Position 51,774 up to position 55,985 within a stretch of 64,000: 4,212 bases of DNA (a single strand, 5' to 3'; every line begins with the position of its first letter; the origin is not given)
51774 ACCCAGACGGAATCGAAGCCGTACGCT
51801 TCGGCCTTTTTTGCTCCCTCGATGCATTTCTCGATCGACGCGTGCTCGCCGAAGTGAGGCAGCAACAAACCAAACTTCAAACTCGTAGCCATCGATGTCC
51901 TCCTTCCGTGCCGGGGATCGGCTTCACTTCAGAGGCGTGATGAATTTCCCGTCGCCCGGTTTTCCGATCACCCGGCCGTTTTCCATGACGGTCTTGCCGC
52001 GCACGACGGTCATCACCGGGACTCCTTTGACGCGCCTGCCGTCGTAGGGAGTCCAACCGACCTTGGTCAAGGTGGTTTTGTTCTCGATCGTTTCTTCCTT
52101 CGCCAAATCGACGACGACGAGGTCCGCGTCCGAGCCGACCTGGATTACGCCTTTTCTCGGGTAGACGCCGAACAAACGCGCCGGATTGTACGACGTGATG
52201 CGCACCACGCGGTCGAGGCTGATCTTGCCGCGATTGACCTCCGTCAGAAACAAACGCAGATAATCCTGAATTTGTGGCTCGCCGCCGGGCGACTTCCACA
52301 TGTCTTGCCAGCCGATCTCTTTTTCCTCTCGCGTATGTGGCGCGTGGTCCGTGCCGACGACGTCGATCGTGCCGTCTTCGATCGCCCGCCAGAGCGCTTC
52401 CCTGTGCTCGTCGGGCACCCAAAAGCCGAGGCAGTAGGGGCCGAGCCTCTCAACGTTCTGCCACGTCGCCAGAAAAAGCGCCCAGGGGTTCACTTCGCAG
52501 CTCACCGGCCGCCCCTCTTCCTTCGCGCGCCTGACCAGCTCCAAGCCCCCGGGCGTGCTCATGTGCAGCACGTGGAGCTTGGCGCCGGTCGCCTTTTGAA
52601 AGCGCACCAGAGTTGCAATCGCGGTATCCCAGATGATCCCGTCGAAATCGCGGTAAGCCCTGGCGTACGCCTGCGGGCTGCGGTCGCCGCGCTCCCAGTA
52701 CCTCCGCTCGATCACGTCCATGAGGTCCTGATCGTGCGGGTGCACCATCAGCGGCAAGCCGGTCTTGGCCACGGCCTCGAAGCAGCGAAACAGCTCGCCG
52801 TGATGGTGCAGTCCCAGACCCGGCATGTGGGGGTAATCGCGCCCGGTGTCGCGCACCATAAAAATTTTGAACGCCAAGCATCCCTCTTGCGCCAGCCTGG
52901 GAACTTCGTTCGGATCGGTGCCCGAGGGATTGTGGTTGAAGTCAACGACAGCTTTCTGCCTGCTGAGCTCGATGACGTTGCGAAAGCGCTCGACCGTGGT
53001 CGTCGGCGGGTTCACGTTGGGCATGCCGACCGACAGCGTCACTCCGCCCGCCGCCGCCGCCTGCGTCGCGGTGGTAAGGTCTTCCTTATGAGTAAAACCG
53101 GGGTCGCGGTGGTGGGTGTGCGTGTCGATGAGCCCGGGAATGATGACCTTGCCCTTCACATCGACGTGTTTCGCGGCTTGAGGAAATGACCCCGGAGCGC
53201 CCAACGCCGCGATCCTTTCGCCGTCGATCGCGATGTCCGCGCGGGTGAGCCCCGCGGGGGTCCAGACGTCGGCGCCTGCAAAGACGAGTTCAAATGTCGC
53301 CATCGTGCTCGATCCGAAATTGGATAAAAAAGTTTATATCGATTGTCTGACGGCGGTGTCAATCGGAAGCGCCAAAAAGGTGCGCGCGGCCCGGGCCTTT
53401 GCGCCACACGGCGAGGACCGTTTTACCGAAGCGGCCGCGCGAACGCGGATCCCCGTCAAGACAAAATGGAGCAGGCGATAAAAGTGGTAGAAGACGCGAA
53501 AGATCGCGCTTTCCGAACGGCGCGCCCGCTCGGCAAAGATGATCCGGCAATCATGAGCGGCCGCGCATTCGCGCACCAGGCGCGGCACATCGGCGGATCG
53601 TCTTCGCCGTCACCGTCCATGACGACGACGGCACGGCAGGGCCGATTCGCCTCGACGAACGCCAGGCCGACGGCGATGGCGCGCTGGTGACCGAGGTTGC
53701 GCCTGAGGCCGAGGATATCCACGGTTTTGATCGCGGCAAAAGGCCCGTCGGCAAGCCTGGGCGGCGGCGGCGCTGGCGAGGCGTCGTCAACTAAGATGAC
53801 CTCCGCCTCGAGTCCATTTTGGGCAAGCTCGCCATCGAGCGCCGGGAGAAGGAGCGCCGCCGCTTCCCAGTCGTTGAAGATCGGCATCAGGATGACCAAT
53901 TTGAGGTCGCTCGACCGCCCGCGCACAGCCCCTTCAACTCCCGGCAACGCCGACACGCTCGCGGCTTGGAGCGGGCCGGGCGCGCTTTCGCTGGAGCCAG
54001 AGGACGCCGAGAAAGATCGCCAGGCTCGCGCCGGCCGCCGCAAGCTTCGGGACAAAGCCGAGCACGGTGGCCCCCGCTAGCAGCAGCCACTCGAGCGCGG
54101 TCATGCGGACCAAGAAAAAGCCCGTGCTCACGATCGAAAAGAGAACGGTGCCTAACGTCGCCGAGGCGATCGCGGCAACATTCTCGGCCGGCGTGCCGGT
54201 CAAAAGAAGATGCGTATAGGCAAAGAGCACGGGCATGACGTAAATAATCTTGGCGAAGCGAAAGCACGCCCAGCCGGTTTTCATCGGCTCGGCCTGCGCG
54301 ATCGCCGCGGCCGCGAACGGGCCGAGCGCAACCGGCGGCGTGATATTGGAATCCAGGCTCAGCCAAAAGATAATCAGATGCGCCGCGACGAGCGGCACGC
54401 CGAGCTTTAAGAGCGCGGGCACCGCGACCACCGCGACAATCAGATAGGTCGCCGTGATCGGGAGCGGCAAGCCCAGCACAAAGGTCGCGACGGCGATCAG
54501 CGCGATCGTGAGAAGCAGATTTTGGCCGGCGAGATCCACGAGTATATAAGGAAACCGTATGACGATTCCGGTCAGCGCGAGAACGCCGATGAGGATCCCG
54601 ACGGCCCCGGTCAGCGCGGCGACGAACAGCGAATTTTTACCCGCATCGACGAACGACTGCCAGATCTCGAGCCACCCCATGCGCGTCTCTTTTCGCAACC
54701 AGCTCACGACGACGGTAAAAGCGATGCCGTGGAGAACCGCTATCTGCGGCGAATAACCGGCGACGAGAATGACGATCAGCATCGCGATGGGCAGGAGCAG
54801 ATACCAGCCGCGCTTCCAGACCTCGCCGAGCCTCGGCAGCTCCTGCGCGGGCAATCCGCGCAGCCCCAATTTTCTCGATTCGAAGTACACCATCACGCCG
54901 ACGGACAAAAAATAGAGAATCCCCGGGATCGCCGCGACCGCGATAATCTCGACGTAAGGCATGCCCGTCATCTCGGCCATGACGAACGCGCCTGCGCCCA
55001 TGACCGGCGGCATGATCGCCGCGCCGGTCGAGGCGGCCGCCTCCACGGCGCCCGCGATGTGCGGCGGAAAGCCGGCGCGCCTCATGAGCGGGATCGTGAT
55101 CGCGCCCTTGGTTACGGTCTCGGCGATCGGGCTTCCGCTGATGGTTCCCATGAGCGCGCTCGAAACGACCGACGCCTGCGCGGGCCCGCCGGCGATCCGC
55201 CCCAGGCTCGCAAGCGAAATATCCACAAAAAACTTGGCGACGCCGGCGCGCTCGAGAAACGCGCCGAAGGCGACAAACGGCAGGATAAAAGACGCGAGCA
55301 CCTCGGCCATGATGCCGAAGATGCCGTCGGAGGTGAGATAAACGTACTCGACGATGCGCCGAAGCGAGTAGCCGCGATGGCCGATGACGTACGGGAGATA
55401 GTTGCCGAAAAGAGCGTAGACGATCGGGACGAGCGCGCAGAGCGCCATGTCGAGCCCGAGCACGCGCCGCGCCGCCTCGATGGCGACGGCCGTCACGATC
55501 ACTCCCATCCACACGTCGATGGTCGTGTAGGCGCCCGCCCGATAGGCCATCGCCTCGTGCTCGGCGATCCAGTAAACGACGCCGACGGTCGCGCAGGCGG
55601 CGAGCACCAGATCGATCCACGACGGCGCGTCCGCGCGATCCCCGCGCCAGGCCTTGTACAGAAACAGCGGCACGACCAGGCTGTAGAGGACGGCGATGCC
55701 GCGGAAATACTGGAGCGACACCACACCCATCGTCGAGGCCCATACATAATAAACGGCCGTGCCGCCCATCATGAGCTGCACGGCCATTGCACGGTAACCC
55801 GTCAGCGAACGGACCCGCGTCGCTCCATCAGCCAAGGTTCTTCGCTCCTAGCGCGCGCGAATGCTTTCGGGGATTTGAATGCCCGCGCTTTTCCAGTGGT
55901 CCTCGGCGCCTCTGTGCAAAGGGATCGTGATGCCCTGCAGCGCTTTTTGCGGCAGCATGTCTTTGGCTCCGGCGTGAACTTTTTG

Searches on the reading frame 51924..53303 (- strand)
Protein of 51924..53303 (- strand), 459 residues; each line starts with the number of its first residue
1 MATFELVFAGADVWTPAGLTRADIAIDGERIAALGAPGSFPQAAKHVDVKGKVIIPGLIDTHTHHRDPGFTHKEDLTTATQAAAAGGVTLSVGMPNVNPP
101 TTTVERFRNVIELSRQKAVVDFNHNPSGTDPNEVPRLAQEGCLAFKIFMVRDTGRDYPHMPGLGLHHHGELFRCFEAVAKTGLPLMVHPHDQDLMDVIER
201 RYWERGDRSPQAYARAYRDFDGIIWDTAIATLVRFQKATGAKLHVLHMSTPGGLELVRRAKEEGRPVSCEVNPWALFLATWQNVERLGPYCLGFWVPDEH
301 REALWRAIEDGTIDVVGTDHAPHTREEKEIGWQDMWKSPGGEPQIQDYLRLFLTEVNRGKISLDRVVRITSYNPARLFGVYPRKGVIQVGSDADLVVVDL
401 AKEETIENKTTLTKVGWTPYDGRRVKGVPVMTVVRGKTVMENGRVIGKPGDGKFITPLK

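Call 75: search_protein_families(library=pfam, proteins=[window:51924-53303:-], max_evalue=0.00001)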
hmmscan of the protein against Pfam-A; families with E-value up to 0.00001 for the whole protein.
window:51924-53303:- (459 aa): 2 families
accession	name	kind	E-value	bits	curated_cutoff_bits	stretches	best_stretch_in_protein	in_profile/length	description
PF01979.26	Amidohydro_1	-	1.1e-27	97.6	25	1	53-439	1-345/345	Amidohydrolase family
PF07969.17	Amidohydro_3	-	4.4e-13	50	29.7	1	358-439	404-471/472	Amidohydrolase family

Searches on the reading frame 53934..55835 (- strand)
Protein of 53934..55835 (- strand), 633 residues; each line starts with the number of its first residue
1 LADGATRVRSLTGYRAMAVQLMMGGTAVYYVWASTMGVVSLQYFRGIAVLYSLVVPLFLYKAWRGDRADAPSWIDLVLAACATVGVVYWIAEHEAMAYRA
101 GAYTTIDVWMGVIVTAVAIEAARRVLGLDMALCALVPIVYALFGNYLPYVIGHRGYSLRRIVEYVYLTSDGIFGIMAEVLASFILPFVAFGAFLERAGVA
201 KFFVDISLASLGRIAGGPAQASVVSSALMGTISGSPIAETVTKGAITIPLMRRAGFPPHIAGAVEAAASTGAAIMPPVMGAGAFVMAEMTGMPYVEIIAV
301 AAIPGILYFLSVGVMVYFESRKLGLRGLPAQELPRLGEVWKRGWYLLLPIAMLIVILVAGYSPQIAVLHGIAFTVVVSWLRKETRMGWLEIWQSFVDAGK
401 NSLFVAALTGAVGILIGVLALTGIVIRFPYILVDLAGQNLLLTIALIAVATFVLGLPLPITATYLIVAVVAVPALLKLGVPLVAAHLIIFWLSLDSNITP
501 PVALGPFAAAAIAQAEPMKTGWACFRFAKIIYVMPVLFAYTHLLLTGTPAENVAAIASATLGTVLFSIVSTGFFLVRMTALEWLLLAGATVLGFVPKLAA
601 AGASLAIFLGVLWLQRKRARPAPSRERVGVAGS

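Call 75: search_protein_families(library=pfam, proteins=[window:53934-55835:-], max_evalue=0.00001)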
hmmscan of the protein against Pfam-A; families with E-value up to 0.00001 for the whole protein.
window:53934-55835:- (633 aa): 1 family
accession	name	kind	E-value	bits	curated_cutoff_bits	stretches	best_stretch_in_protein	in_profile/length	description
PF06808.19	DctM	-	8.4e-85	285.5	23.8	1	114-541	2-410/413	Tripartite ATP-independent periplasmic transporter, DctM component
